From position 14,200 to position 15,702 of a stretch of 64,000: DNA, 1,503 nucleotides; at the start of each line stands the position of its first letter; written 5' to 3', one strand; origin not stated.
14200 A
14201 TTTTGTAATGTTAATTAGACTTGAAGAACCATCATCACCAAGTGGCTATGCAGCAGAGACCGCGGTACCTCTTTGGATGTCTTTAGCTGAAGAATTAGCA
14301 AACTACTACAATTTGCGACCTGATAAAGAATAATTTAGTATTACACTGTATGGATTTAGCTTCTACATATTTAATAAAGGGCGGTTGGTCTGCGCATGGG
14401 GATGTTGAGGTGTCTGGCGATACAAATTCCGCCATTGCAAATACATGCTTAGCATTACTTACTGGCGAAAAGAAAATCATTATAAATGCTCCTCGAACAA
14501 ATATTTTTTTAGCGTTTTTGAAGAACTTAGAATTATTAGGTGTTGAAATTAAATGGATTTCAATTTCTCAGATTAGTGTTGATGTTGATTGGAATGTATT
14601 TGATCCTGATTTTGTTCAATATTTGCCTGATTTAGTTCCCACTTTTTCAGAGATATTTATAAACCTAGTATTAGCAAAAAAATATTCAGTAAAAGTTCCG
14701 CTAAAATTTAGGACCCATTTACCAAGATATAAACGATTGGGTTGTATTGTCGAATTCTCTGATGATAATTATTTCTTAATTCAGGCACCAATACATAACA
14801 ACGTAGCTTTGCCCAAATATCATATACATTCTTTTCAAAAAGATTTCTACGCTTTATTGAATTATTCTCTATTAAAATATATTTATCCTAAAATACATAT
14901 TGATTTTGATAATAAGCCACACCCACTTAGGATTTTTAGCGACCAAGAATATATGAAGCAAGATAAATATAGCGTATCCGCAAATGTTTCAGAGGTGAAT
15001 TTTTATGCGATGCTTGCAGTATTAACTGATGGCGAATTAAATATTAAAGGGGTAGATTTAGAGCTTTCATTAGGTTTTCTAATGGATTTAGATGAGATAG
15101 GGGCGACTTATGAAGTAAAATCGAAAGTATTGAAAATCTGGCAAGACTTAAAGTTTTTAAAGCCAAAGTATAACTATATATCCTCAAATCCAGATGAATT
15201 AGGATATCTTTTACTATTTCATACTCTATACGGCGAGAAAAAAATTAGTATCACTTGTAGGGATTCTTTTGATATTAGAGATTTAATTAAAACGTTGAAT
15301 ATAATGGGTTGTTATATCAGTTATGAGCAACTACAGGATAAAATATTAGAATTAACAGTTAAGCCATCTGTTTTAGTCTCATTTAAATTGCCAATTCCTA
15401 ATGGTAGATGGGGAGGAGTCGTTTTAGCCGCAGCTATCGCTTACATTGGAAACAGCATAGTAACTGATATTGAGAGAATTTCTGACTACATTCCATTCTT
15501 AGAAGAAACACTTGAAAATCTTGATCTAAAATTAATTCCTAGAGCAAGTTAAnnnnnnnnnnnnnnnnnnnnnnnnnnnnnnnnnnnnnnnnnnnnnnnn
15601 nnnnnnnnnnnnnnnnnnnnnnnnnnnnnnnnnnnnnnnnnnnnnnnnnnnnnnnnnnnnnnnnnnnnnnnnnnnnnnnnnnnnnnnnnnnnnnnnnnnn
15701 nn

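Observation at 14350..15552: Catalytically degenerate MurA/EPT-fold protein embedded in the dcw cluster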

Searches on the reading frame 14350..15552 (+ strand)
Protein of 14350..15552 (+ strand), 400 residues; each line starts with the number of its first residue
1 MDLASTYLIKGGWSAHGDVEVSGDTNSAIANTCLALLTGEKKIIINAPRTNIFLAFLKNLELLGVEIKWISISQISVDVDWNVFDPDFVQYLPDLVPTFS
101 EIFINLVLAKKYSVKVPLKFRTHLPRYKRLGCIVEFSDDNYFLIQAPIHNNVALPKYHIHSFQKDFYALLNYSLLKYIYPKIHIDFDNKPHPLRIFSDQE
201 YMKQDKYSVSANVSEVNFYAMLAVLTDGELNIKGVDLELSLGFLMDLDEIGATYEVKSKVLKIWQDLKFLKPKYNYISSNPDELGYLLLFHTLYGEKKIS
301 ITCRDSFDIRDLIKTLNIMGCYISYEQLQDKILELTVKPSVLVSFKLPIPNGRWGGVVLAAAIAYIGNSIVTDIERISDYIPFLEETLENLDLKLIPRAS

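Call 3: search_protein_families(library=pfam, proteins=[window:14350-15552:+], max_evalue=1)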
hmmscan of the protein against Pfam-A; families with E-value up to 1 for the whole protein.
window:14350-15552:+ (400 aa): 1 family
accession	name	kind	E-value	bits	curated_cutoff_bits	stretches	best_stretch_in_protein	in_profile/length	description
PF00275.25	EPSP_synthase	-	7.3e-08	32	22.8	2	7-99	217-313/417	EPSP synthase (3-phosphoshikimate 1-carboxyvinyltransferase)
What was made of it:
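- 14350..15552 (+): Gene for the 400-aa degenerate MurA-like (EPT-fold) protein, here called the 'SGD family'. Pfam EPSP_synthase E=7e-8 (call 3).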

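Call 4: search_protein_families(library=ncbifam, proteins=[window:14350-15552:+], max_evalue=1)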
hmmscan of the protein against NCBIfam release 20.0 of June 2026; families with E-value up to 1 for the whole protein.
window:14350-15552:+ (400 aa): 4 families
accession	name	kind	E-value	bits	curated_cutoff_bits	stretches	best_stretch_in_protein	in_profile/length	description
NF006873.0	PRK09369.1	subfamily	7.8e-12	44.6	297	2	6-79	3-76/419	UDP-N-acetylglucosamine 1-carboxyvinyltransferase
TIGR01072.1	murA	equivalog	3e-11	42.8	392.7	2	6-78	3-75/416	UDP-N-acetylglucosamine 1-carboxyvinyltransferase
TIGR01356.1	aroA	equivalog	4e-09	35.8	287.25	2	187-284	202-302/415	3-phosphoshikimate 1-carboxyvinyltransferase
NF009470.0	PRK12830.1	equivalog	0.0002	20.2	552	1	8-78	5-74/417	UDP-N-acetylglucosamine 1-carboxyvinyltransferase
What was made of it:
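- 14365..14586 (+): Residues 6-79: the N-terminal segment most similar to MurA (first beta-alpha-beta-alpha-beta-beta unit, with the NxPR motif). NCBIfam MurA models, residues 6-79 against model positions 3-76 (call 4).
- On MurA (TIGR01072 / NF006873): 42.8 bits against 392.7, and 44.6 against 297 (call 4).
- On AroA (EPSP synthase, TIGR01356): 35.8 bits against 287.25 (call 4).
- Closest known: NikO and AroA. Different: TIGR01356 aroA scores 35.8 bits against a cut-off of 287 (call 4).
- Checked: NCBIfam MurA models match residues 6-79 to model positions 3-76, E=8e-12 to 3e-11 (call 4).
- The NCBIfam murA equivalog scores 42.8 bits against a cut-off of 392.7 (call 4). It scores 43 bits against an equivalog cut-off of 393 (call 4).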

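Call 5: search_solved_structures(query=window:14350-15552:+, max_evalue=10, show_alignments=3)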
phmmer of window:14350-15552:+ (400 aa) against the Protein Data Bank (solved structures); distinct sequences matched with E-value up to 10: 7.
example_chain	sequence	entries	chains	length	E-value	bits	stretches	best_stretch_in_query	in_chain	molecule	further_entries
6wfm_A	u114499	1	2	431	0.0077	18.6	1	7-67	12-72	UDP-N-acetylglucosamine 1-carboxyvinyltransferase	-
5u4h_A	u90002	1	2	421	0.01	18.2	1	6-117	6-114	UDP-N-acetylglucosamine 1-carboxyvinyltransferase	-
5bq2_A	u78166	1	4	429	0.14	14.4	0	8-81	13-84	UDP-N-acetylglucosamine 1-carboxyvinyltransferase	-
2yvw_A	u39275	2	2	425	0.22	13.9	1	7-71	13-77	UDP-N-acetylglucosamine 1-carboxyvinyltransferase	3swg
5dwm_A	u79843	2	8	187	0.57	12.5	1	210-244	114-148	Phosphinothricin N-acetyltransferase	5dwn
3nvs_A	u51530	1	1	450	1.1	11.6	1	15-148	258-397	3-phosphoshikimate 1-carboxyvinyltransferase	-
6cn1_A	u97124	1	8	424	2.4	10.4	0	7-82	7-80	UDP-N-acetylglucosamine 1-carboxyvinyltransferase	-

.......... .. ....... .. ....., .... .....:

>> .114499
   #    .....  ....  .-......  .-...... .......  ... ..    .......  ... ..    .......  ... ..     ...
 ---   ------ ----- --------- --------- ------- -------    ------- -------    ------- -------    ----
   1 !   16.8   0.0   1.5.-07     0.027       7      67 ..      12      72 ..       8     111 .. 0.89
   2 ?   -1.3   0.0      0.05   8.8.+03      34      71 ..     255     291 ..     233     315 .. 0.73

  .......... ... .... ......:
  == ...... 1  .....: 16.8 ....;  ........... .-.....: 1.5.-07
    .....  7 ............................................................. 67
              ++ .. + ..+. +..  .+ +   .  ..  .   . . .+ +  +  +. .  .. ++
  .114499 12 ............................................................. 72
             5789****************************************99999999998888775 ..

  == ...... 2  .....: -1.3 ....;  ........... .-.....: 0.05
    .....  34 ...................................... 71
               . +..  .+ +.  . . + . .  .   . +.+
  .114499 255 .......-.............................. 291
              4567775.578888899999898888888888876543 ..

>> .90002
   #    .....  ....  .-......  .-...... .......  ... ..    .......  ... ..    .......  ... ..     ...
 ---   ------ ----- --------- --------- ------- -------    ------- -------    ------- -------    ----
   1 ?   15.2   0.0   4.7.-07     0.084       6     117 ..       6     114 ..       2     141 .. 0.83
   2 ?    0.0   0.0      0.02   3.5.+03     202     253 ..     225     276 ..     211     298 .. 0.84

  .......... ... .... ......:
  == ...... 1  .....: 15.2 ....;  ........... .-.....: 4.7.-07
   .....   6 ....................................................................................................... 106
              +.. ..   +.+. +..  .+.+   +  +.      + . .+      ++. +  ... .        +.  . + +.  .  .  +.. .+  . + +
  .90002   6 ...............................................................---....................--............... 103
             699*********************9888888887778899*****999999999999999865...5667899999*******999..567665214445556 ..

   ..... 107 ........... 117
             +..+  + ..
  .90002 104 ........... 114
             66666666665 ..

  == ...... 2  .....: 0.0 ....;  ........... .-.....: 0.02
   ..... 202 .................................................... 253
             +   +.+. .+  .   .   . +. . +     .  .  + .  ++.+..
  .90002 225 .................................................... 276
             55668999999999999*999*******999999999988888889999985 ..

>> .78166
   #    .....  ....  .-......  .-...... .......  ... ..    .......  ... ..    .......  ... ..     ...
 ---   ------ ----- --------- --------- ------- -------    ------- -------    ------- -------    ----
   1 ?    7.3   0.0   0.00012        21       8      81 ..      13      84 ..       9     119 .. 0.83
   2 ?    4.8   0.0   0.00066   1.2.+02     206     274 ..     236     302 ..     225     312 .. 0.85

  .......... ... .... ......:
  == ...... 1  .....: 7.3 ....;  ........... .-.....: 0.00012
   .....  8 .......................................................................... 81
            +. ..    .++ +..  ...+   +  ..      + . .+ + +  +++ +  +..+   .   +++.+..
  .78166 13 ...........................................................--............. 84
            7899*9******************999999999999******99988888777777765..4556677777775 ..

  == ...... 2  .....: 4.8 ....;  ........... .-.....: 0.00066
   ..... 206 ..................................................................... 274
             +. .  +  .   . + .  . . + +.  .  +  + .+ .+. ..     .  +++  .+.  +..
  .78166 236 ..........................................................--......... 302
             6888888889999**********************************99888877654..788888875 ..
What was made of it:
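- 14365..14586 (+): PDB MurA alignments (call 5).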

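Call 7: find_homologous_proteins(query=window:14350-15552:+, max_evalue=0.001)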
Query window:14350-15552:+ (400 aa): 6 proteins with E <= 0.001 among 5726 candidates.
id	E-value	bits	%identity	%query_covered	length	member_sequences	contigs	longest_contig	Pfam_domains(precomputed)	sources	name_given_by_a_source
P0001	2.4e-265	898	100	100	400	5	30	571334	PF00275.26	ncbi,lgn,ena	-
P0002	3.0e-182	624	66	100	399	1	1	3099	-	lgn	-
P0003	1.2e-95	339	44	98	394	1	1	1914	PF00275.26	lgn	-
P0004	5.3e-94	334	43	98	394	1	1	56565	PF00275.26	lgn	-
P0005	8.0e-94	333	42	98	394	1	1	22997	PF00275.26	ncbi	-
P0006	3.1e-93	331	44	100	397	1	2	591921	-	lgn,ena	-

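Call 9: list_cluster_members(proteins=[P0001, P0005, P0006])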
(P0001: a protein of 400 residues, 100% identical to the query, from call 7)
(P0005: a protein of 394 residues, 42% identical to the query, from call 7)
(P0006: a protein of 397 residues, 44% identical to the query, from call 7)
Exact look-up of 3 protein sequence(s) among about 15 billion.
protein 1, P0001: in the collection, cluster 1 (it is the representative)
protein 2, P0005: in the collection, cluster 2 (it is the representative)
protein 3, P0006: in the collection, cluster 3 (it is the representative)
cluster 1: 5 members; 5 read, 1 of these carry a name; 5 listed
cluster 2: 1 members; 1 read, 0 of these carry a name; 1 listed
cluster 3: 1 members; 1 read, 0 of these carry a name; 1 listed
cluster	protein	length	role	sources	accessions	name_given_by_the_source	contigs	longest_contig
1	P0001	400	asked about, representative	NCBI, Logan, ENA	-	-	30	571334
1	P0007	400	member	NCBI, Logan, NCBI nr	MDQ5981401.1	MAG: UDP-N-acetylglucosamine 1-carboxyvinyltransferase [Patescibacteria group bacterium] | UDP-N-acetylglucosamine 1-carboxyvinyltransferase [Patescibacteria group bacterium]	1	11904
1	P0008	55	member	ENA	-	-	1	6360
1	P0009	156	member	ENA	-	-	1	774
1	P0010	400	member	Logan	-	-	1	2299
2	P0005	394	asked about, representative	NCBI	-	-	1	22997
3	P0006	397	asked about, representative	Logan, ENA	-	-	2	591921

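Call 12: find_encoding_contigs(protein=P0001, flank=10000, max_places=4)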
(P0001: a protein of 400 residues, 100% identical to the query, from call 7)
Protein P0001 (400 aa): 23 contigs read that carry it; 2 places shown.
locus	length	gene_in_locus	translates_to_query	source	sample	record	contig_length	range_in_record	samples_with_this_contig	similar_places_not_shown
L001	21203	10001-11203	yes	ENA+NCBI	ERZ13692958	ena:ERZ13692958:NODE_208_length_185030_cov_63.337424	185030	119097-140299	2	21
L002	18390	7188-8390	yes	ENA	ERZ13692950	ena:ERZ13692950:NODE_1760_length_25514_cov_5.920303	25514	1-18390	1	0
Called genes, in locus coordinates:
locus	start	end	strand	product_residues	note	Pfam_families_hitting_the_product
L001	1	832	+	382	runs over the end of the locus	PF13439:Glyco_transf_4, PF00534:Glycos_transf_1, PF20706:GT4-conflict (weak), PF13692:Glyco_trans_1_4, PF13524:Glyco_trans_1_2 (weak)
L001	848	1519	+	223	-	PF02397:Bac_transf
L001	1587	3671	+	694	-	PF13196:DUF4012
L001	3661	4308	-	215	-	PF11967:RecO_N, PF02565:RecO_C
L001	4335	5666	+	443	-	PF28494:GlyRS_ins_1 (faint), PF00587:tRNA-synt_2b, PF03129:HGTP_anticodon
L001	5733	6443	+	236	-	PF14947:HTH_45 (weak), PF00293:NUDIX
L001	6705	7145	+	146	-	PF02381:MraZ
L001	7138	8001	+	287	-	PF01795:Methyltransf_5, PF08241:Methyltransf_11 (faint), PF13649:Methyltransf_25 (faint)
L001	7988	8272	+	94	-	-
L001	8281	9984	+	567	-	PF03717:PBP_dimer, PF00905:Transpeptidase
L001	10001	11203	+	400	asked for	PF00275:EPSP_synthase (faint)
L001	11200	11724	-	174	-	PF04542:Sigma70_r2, PF08281:Sigma70_r4_2, PF04545:Sigma70_r4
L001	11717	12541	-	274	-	-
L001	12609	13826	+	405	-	PF01098:FTSW_RODA_SPOVE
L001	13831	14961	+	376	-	PF03033:Glyco_transf_28, PF04101:Glyco_tran_28_C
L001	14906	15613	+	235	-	-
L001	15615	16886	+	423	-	PF11104:PilM_2 (faint), PF14450:FtsA, PF02491:SHS2_FTSA, PF06723:MreB_Mbl (weak), PF14450:FtsA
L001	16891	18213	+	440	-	PF00091:Tubulin, PF12327:FtsZ_C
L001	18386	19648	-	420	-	PF07690:MFS_1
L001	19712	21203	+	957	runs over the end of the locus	PF00133:tRNA-synt_1, PF09334:tRNA-synt_1g (faint), PF08264:Anticodon_1, PF19302:DUF5915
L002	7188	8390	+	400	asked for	PF00275:EPSP_synthase (faint)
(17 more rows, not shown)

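Call 16: search_protein_representatives(alignment_id=A1)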
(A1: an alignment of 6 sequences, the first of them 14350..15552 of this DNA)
Query: 6 sequences, 396 profile positions. Proteins with E-value up to 0.001 (for the whole library): 764; up to 1e-10: 62; up to 1e-30: 25. The best 150 are listed.
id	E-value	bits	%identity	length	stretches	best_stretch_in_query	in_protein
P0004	1.5e-211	719.2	-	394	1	1-395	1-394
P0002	7.2e-200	680.7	-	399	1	1-395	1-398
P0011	3.1e-114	398.7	-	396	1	4-394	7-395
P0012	2.7e-65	237.6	-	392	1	4-392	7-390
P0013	3.3e-61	224.1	-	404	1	8-394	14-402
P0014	1.8e-60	221.7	-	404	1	4-393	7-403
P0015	1.4e-59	218.7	-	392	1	6-393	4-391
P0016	2.6e-58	214.6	-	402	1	2-394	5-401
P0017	4.0e-57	210.7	-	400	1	4-393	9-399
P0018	3.1e-56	207.8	-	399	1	7-392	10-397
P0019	9.2e-56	206.2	-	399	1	8-393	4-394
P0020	1.3e-52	195.9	-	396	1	5-392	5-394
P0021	3.8e-52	194.3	-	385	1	2-374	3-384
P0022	1.1e-47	179.6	-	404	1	2-393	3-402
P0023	1.9e-47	178.8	-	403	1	5-394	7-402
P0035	3.4e-23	99.0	-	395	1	17-393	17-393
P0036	4.2e-21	92.1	-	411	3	203-392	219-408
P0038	1.2e-17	80.7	-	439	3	6-142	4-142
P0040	2.7e-17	79.5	-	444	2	196-393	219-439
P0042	9.5e-17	77.7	-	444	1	5-392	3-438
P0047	2.4e-15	73.1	-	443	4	199-268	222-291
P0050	5.1e-14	68.7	-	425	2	196-393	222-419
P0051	6.2e-14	68.5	-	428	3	3-90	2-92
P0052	4.3e-13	65.7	-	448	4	4-79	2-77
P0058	4.8e-12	62.3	-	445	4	4-69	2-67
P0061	1.7e-11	60.5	-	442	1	3-265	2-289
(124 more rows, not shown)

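Call 20: predict_structure(alignment_id=A1)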
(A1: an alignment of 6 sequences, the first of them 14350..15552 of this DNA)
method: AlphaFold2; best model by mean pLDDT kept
length: 400 residues; sequences in the alignment: 6
mean_pLDDT: 64.3   pTM: 0.43
mean pLDDT of the five models: 64.3, 61.4, 55.5, 51.9, 51.7
residues with pLDDT >= 90: 12; 70-90: 172; 50-70: 126; < 50: 90
segments of 3 or more residues with pLDDT < 50: 1-22, 150-165, 180-215, 233-242, 266-268
pLDDT, mean of each block of 10 residues (from residue 1): 23 34 65 76 78 86 86 80 80 74 83 84 59 78 75 42 47 56 29 29 31 50 53 47 52 58 53 72 76 81 86 85 89 89 66 65 71 61 58 63
secondary structure, 60 per line:
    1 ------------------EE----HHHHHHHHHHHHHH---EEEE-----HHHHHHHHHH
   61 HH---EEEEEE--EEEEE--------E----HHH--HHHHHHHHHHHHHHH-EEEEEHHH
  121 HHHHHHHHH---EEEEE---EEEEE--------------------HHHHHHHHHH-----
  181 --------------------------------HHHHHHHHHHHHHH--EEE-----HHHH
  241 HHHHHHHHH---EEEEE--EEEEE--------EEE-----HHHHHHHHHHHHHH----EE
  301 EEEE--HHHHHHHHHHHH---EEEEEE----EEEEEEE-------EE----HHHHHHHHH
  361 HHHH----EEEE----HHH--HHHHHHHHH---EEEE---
elements in order: H25-38 E42-45 H51-62 E66-71 E74-78 H97-111 E113-117 H118-129 E133-137 E141-145 H166-175 H213-226 E229-231 H237-249 E253-257 E260-264 E273-275 H281-294 E299-304 H307-318 E322-327 E332-338 H352-364 E369-372 H382-390 E394-397
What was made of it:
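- Tried and rejected: The first AF2 run, with 6 sequences, was poor (pLDDT 64, call 20) and I did not use it.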

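Call 21: find_homologous_proteins(query=A2, max_evalue=1e-20)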
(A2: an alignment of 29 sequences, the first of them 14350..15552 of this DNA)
Query A2 (29 sequences) (400 aa, profile of the alignment): 8 proteins with E <= 1e-20 among 8000 candidates.
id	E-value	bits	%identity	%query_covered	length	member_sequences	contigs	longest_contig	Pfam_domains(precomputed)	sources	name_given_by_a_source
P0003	8.1e-133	461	44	98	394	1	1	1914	PF00275.26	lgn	-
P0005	2.3e-131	457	42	98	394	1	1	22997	PF00275.26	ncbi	-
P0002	5.9e-131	455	66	100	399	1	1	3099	-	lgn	-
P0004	7.3e-131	455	43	98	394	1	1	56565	PF00275.26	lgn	-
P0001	1.6e-129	451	100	100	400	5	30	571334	PF00275.26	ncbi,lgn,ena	-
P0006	3.5e-126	440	44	100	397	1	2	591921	-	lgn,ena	-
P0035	5.2e-85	304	26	64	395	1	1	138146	-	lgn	-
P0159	8.4e-70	254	26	62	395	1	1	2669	-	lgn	-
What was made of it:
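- Tried and rejected: The word-indexed homologue search with A2 returned only 8 proteins (call 21).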

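Call 48: find_related_loci(query=A1, collection=genome_contigs, flank=10000)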
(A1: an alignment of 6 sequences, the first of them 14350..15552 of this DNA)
Query A1 (400 aa) in genome_contigs; peptide patterns used: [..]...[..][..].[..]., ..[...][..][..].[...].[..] (x = any residue, [..] = any of these).
127 stretches matched a pattern; 2 encode a relative of the query (tblastn E <= 1e-3); 2 distinct loci.
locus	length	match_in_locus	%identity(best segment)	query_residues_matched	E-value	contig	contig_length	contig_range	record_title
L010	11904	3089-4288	91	1-400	0e+0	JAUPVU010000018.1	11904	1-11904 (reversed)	MAG: Patescibacteria group bacterium isolate erpe_2018_sw_33hr_WHONDRS-SW48-000096_B_bin.51 scaffold_104992, whole genom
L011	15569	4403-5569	42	7-398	5e-100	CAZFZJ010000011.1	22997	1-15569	MAG TPA_asm: uncultured Candidatus Saccharibacteria bacterium isolate SRP290908_co2_230 genome assembly, contig: NODE_28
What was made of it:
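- Tried and rejected: One is labelled Patescibacteria group bacterium and one 'Candidatus Saccharibacteria' (call 48).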
